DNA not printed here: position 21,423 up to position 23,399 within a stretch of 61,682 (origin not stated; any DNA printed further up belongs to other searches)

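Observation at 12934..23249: Sigma54-controlled operon coupling a NuoE/NuoF (HydC/HydB-type) module and a GltD-type reductase to a glutamate-synthase-core FMN protein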

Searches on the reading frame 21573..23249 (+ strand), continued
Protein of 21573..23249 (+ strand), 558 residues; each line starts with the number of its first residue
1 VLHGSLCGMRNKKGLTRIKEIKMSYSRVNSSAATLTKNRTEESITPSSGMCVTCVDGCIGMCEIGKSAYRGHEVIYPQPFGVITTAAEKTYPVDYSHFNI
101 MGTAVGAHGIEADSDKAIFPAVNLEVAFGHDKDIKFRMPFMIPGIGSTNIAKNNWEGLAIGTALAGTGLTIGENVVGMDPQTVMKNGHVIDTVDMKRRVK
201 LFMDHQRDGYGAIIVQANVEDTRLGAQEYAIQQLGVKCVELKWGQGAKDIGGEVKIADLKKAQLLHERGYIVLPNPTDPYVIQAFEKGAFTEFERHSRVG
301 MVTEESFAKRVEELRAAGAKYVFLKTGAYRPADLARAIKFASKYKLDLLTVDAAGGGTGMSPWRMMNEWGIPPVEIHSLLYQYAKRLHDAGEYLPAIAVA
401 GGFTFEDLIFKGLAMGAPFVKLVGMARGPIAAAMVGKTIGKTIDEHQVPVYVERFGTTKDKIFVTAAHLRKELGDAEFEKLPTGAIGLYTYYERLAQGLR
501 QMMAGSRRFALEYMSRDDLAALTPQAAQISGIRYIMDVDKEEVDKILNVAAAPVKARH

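Call 23: find_related_loci(query=A1, collection=genome_contigs, flank=10000)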
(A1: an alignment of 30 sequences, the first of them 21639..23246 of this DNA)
Query A1 (536 aa) in genome_contigs; peptide patterns used: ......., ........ (x = any residue, [..] = any of these).
599 stretches matched a pattern (row limit reached: there are more); 572 encode a relative of the query (tblastn E <= 1e-3); the best 80 are kept; 80 distinct loci.
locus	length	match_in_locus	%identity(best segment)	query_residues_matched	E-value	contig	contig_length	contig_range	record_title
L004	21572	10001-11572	85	2-525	0e+0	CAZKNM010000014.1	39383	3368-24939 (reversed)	MAG TPA_asm: uncultured Melioribacteraceae bacterium isolate binchicken_co364_12 genome assembly, contig: NODE_558_lengt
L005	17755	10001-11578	83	1-526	0e+0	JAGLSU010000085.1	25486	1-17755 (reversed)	MAG: Planctomycetota bacterium isolate RS_9_64 ROV157_9.bin.64.fa_85, whole genome shotgun sequence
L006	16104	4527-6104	83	1-526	0e+0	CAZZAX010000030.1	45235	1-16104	MAG TPA_asm: uncultured Pirellulales bacterium isolate SRP068000_co1_46 genome assembly, contig: NODE_734_length_45235_c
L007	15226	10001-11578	83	1-526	0e+0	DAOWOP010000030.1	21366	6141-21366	MAG TPA_asm: Planctomycetales bacterium isolate CSMAG_3057 CSMAG_3057_k141_68585_length_21366_cov_38.1925, whole genome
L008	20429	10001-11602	83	1-534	0e+0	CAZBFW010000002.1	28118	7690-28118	MAG TPA_asm: uncultured Phycisphaeraceae bacterium isolate binchicken_co43_71 genome assembly, contig: NODE_2722_length_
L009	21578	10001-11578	82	1-526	0e+0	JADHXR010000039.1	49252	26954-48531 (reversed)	MAG: Phycisphaerae bacterium isolate BS750m-G58 BS-750m-C531, whole genome shotgun sequence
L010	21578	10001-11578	82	1-526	0e+0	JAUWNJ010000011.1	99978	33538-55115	MAG: Planctomycetales bacterium isolate CSMAG_2421 CSMAG_2421_k141_129668_length_99978_cov_38.9883, whole genome shotgun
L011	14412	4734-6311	83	1-526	0e+0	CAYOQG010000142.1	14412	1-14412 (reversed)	MAG TPA_asm: uncultured Phycisphaeraceae bacterium isolate SRP323688_co1_276 genome assembly, contig: NODE_6602_length_1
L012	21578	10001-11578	83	1-526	0e+0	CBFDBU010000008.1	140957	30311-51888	MAG TPA_asm: uncultured bacterium isolate SRR26215678_binner123_Refined_106 genome assembly, contig: ERZ25073496.34, who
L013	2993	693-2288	82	1-532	0e+0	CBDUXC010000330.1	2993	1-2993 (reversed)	MAG TPA_asm: uncultured bacterium isolate SRR22302368_concoct_134 genome assembly, contig: ERZ25747235.32539, whole geno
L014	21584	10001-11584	82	1-528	0e+0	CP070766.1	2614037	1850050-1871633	MAG: Candidatus Zixiibacteriota bacterium isolate bin25 chromosome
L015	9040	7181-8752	82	2-525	0e+0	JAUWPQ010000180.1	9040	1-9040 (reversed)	MAG: Planctomycetota bacterium isolate CSMAG_2480 CSMAG_2480_k141_1121250_length_9040_cov_98.3943, whole genome shotgun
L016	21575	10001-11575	83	1-525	0e+0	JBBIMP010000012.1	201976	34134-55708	MAG: Acidobacteriota bacterium isolate RSS170216_bin_235 NODE_13_length_201976_cov_14.417723, whole genome shotgun seque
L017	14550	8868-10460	82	1-533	0e+0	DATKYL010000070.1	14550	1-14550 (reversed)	MAG TPA_asm: Acidobacteriota bacterium isolate SMAG_U14218 k141_2689392, whole genome shotgun sequence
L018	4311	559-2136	82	1-526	0e+0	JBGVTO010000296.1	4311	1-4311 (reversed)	MAG: Phycisphaerae bacterium isolate S_218_B3 k127_649791, whole genome shotgun sequence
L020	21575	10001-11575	82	1-525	0e+0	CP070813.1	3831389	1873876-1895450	MAG: Candidatus Zixiibacteriota bacterium isolate bin119 chromosome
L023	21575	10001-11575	83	2-526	0e+0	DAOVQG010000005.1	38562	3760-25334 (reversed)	MAG TPA_asm: Phycisphaerales bacterium isolate CSMAG_1569 CSMAG_1569_k141_172758_length_38562_cov_33.9940, whole genome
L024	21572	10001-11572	83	2-525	0e+0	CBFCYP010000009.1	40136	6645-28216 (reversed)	MAG TPA_asm: uncultured bacterium isolate SRR26215681_binner13_Refined_78 genome assembly, contig: ERZ25073475.269, whol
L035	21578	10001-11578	82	1-526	0e+0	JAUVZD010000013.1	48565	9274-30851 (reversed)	MAG: Candidatus Coatesbacteria bacterium isolate CSMAG_1259 CSMAG_1259_k141_127877_length_48565_cov_93.9577, whole genom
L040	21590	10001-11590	81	2-531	0e+0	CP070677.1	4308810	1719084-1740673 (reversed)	MAG: Candidatus Latescibacterota bacterium isolate bin70 chromosome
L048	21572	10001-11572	81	2-525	0e+0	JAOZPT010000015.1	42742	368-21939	MAG: Candidatus Zixiibacteriota bacterium isolate GMC4.metabat2.266 GMC4_446_length_42742_cov_11.643475, whole genome sh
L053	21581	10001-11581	81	1-527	0e+0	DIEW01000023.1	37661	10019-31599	MAG TPA_asm: Syntrophaceae bacterium UBA5764 UBA5764_contig_48560, whole genome shotgun sequence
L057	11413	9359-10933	80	2-526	0e+0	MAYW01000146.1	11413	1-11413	MAG: Candidatus Scalindua rubra isolate BSI-1 SCARUB_contig000146, whole genome shotgun sequence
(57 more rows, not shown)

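Call 26: search_protein_representatives(protein=window:21639-23246:+)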
Query: 536 residues. Proteins with E-value up to 0.001 (for the whole library): 1084; up to 1e-10: 630; up to 1e-30: 178. The best 150 are listed.
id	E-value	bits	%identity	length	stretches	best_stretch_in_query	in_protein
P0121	9.5e-173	591.8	54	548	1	15-526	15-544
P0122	1.8e-161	554.6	50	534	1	2-526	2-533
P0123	1.4e-144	498.9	48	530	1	14-525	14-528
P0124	1.8e-140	485.3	45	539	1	4-526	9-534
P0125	1.2e-138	479.3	48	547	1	1-509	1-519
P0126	5.3e-129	447.5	45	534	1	7-527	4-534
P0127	3.4e-126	438.2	44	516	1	1-513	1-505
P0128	2.0e-125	435.7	67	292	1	2-291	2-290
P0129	1.1e-121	423.3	52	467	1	8-369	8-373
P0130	7.1e-119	414.1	83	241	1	1-219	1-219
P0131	2.8e-118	412.1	43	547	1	24-525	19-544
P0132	1.0e-105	370.6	39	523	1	5-526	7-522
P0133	2.3e-105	369.5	71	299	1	28-265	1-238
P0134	9.1e-104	364.2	41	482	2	283-524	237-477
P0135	2.2e-97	343.2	51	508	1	6-350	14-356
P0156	2.0e-68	247.6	31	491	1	22-504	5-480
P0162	1.7e-65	238.0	37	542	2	24-423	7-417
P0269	1.1e-33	132.9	37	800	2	25-404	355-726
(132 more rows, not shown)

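Call 29: predict_structure(alignment_id=A1)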
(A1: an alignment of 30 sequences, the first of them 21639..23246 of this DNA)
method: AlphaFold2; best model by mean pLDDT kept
length: 536 residues; sequences in the alignment: 30
mean_pLDDT: 52.2   pTM: 0.58
mean pLDDT of the five models: 52.2, 50.8, 45.9, 42.4, 39.2
residues with pLDDT >= 90: 0; 70-90: 154; 50-70: 108; < 50: 274
segments of 3 or more residues with pLDDT < 50: 1-108, 117-130, 152-156, 223-231, 275-279, 329-349, 379-388, 394-444, 472-501, 503-511, 528-536
pLDDT, mean of each block of 10 residues (from residue 1): 25 27 31 27 24 22 22 23 26 26 43 56 40 64 69 55 75 82 82 67 76 81 41 67 64 80 77 53 82 85 69 83 72 35 42 64 81 61 46 45 38 28 29 33 54 72 54 42 27 31 46 67 66 31
secondary structure, 60 per line:
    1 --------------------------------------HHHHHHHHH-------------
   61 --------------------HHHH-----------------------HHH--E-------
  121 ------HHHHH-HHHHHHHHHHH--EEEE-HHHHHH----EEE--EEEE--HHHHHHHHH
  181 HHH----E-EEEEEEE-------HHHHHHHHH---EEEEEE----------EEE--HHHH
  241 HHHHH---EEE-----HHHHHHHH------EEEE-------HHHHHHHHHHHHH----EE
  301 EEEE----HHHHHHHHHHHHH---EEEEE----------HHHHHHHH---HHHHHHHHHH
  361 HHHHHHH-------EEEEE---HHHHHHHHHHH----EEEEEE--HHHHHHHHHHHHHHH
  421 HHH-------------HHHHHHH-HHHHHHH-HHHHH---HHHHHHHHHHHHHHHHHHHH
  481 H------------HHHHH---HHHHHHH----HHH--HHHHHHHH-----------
elements in order: H39-47 H81-84 H127-131 H133-143 E146-149 H151-156 E161-163 E166-169 H172-183 E190-196 H204-212 E216-221 E232-234 H237-245 E249-251 H257-264 E271-274 H282-294 E299-304 H309-321 E325-329 H340-347 H351-367 E375-379 H383-393 E398-403 H406-423 H437-443 H445-451 H453-457 H461-481 H494-498 H502-508 H518-525

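Call 32: search_solved_structures(query=A2, max_evalue=1, show_alignments=2)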
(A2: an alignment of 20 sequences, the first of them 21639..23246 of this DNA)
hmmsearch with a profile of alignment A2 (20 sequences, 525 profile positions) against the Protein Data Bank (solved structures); distinct sequences matched with E-value up to 1: 30.
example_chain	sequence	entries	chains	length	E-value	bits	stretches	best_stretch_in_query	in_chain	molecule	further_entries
6yqx_A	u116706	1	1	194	2.5e-07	32.5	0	276-307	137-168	de novo designed TIM barrel DeNovoTIM13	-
7p12_A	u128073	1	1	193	5.5e-07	31.4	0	276-307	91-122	DeNovoTIM13-SB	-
7osv_A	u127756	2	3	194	2.9e-06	29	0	276-318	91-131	DeNovoTIM6-SB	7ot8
6z2i_A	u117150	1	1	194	4.7e-06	28.3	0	276-316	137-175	de novo designed TIM barrel DeNovoTIM6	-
7smj_A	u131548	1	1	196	2.9e-05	25.7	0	282-319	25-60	AI-designed TIM-barrel F2N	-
6wvs_A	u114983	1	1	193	3e-05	25.7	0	276-305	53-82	DeNovoTIM15 hyperstable de novo TIM barrel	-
7mcc_A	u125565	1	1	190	3.5e-05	25.4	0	283-319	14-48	AI-designed TIM-barrel F2C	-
6yqy_A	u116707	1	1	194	0.0017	19.8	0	276-309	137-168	de novo designed TIM barrel sTIM11noCys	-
7osu_A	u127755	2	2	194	0.0036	18.8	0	276-306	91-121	sTIM11noCys-SB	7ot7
6wxo_A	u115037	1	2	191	0.006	18.1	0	272-306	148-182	TFD-HE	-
9qul_A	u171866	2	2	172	0.0061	18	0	272-307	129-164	TFD-EH T87E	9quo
9quc_A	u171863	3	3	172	0.0061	18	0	272-307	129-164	TFD-EH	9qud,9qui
5bvl_A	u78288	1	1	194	0.0074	17.8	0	275-306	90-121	designed TIM barrel sTIM11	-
9qup_A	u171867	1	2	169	0.0076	17.7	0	278-328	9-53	TFD-EE MPNN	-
6wxp_A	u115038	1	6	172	0.0086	17.5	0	272-306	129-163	TFD-EE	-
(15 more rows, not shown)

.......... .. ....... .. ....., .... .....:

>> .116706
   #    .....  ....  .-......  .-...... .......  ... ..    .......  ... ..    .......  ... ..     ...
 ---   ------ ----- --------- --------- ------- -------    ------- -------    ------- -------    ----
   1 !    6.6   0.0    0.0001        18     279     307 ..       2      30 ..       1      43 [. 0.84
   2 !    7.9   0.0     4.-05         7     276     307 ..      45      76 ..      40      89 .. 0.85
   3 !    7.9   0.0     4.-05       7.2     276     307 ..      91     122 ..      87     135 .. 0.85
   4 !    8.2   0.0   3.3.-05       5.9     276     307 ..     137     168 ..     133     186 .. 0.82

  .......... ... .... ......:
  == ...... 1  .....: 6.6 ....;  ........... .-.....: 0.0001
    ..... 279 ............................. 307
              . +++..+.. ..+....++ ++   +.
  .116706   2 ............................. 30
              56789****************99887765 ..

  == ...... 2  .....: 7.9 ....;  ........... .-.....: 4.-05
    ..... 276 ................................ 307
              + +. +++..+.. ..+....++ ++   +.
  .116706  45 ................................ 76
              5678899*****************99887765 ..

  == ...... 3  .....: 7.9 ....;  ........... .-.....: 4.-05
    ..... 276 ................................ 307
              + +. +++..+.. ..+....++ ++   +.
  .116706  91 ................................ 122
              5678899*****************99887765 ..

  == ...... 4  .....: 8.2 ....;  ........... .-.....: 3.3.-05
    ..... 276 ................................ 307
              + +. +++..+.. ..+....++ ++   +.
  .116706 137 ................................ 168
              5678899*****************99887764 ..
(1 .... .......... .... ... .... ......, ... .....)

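Call 43: predict_structure(alignment_id=A3)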
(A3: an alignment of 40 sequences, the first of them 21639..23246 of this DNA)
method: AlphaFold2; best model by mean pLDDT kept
length: 536 residues; sequences in the alignment: 40
mean_pLDDT: 86.5   pTM: 0.88
mean pLDDT of the five models: 86.5, 84.5, 84.5, 84.1, 81.8
residues with pLDDT >= 90: 370; 70-90: 83; 50-70: 41; < 50: 42
segments of 3 or more residues with pLDDT < 50: 1-17, 21-31, 57-66, 533-536
pLDDT, mean of each block of 10 residues (from residue 1): 28 43 45 63 89 61 52 90 94 95 94 96 77 95 96 90 94 96 96 94 97 97 70 91 93 97 96 88 96 98 88 96 96 63 72 94 98 92 91 97 88 93 90 92 95 95 97 96 97 96 95 93 79 47
secondary structure, 60 per line:
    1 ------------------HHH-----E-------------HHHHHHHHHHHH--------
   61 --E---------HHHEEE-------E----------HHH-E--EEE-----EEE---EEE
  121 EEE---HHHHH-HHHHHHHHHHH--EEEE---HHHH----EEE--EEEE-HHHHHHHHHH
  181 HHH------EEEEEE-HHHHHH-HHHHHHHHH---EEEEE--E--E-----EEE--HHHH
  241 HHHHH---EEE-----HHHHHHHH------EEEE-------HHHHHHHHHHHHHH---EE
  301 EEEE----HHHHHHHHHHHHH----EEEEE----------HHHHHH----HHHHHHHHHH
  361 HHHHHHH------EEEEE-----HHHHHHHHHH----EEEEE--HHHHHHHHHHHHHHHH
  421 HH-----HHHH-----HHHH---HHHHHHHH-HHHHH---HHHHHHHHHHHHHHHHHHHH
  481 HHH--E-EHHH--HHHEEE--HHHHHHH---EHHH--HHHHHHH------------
elements in order: H41-52 E76-78 E104-106 E112-114 E118-123 H127-131 H133-143 E146-149 H153-156 E161-163 E166-169 H171-183 E190-195 H197-202 H204-212 E216-220 E232-234 H237-245 E249-251 H257-264 E271-274 H282-295 E299-304 H309-321 E326-330 H341-346 H351-367 E374-378 H384-393 E398-402 H405-422 H428-431 H437-440 H444-451 H453-457 H461-483 E497-499 H502-508 H518-524

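Call 46: fold_search(model_id=the predicted structure, library=pdb)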
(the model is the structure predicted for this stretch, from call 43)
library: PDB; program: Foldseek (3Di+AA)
matches with E <= 10: 1421; with E <= 0.001: 276
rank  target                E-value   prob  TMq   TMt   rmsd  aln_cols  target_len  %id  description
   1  6dvh_F                1.8e-09  1.00  0.43  0.57   8.4       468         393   14  Lactate Monooxygenase from Mycobacterium smegmatis - C203A mutant (released 2018-10-03)
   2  9ej8                  2.5e-09  1.00  0.44  0.59   8.0       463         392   13  Structure of the Lactate Monooxygenase mutant Y44N, Y152F, H290S, T181A, F184P (released 2026-02-18)
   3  7mfm_G                3.3e-09  1.00  0.47  0.19   8.6       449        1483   16  Glutamate synthase, glutamate dehydrogenase counter-enzyme complex (released 2022-01-05)
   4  6dvi_A                4.8e-09  1.00  0.42  0.56   8.5       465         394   13  Wild-type Lactate Monooxygenase from Mycobacterium smegmatis (released 2018-10-03)
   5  2e77_A                6.6e-09  1.00  0.43  0.62   7.7       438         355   13  Crystal structure of L-lactate oxidase with pyruvate complex (released 2007-11-27)
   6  1al8                  6.6e-09  1.00  0.42  0.63   7.5       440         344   13  THREE-DIMENSIONAL STRUCTURE OF GLYCOLATE OXIDASE WITH BOUND ACTIVE-SITE INHIBITORS (released 1997-09-17)
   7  1ofd_A                6.6e-09  1.00  0.46  0.18  13.4       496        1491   15  Glutamate Synthase from Synechocystis sp in complex with 2-Oxoglutarate at 2.0 Angstrom resolution (released 2003-06-11)
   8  1p0k_A                7.4e-09  1.00  0.42  0.70   7.7       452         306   12  IPP:DMAPP isomerase type II apo structure (released 2003-06-17)
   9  1szf_A                1.3e-08  1.00  0.45  0.59   6.4       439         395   12  A198G:L230A mutant flavocytochrome b2 with pyruvate bound (released 2004-07-27)
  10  2w0u_C                1.3e-08  1.00  0.41  0.64   7.3       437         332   10  CRYSTAL STRUCTURE OF HUMAN GLYCOLATE OXIDASE IN COMPLEX WITH THE INHIBITOR 5-[(4-CHLOROPHENYL)SULFANYL]- 1,2,3-THIADIA (released 2009-11-10)
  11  2nli_A                1.6e-08  1.00  0.44  0.65   7.0       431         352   11  Crystal Structure of the complex between L-lactate oxidase and a substrate analogue at 1.59 angstrom resolution (released 2007-10-23)
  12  8ufy_A                1.6e-08  1.00  0.43  0.63   8.5       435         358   12  High Resolution structure of A. viridans Lactate Oxidase (released 2024-08-14)
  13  1p0k_B                1.8e-08  1.00  0.42  0.68   7.7       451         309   12  IPP:DMAPP isomerase type II apo structure (released 2003-06-17)
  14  6dvi_E                1.8e-08  1.00  0.42  0.56   8.6       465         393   14  Wild-type Lactate Monooxygenase from Mycobacterium smegmatis (released 2018-10-03)
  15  4rje_A                2.0e-08  1.00  0.44  0.62   8.0       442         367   12  Aerococcus viridans L-lactate oxidase mutant (released 2014-12-03)
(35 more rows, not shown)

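Call 51: find_encoding_contigs(protein=P0122, flank=8000, max_places=3)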
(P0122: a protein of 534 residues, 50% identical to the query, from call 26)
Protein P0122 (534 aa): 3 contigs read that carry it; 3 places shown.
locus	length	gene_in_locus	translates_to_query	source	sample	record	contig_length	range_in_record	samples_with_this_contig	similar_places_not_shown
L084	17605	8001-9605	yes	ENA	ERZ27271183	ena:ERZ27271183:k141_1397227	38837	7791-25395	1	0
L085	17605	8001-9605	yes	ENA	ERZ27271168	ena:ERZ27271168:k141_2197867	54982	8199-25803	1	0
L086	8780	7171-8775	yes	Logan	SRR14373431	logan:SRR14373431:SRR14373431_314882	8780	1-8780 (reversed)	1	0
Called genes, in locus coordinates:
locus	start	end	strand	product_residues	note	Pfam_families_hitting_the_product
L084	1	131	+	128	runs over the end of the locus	PF04993:TfoX_N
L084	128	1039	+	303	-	PF02678:Pirin, PF05726:Pirin_C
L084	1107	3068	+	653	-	PF00724:Oxidored_FMN, PF00890:FAD_binding_2, PF03486:HI0933_like (weak), PF07992:Pyr_redox_2, PF12831:FAD_oxidored, PF13450:NAD_binding_8 (weak), PF13738:Pyr_redox_3, PF00070:Pyr_redox, +4 more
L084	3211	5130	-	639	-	PF00111:Fer2, PF17650:RACo_linker, PF17651:Raco_middle, PF14574:RACo_C_ter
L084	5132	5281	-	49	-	-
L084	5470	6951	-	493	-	PF00370:FGGY_N, PF02782:FGGY_C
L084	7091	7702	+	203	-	PF00561:Abhydrolase_1, PF12146:Hydrolase_4, PF12697:Abhydrolase_6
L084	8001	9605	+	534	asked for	PF01645:Glu_synthase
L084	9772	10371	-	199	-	-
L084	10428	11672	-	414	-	PF00933:Glyco_hydro_3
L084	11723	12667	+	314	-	PF01149:Fapy_DNA_glyco, PF06831:H2TH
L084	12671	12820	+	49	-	-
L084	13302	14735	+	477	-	PF02310:B12-binding (weak), PF04055:Radical_SAM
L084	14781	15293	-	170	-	PF09719:C_GCAxxG_C_C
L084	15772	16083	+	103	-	-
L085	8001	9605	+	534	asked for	PF01645:Glu_synthase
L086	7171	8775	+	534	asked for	PF01645:Glu_synthase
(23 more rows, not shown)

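Call 52: find_encoding_contigs(protein=P0131, flank=8000, max_places=3)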
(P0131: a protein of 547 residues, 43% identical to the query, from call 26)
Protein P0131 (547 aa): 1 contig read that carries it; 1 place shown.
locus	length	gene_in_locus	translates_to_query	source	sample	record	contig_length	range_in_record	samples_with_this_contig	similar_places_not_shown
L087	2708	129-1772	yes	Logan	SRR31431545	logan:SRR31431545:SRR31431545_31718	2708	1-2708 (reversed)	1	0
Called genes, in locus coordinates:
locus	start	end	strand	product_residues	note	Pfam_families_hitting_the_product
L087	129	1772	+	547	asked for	PF01645:Glu_synthase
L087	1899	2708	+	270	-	?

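Call 53: find_encoding_contigs(protein=P0121, flank=8000, max_places=2)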
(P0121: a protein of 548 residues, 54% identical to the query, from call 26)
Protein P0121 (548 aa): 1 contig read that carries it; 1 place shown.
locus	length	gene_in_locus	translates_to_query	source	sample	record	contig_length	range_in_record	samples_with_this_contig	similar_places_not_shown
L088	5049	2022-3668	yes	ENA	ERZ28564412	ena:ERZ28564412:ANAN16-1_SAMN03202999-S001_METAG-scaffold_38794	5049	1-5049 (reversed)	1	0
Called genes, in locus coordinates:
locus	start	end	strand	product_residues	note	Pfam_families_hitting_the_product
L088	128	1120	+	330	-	-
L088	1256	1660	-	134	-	-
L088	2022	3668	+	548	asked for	PF01645:Glu_synthase (faint)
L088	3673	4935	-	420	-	PF00278:Orn_DAP_Arg_deC, PF02784:Orn_Arg_deC_N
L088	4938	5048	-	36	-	?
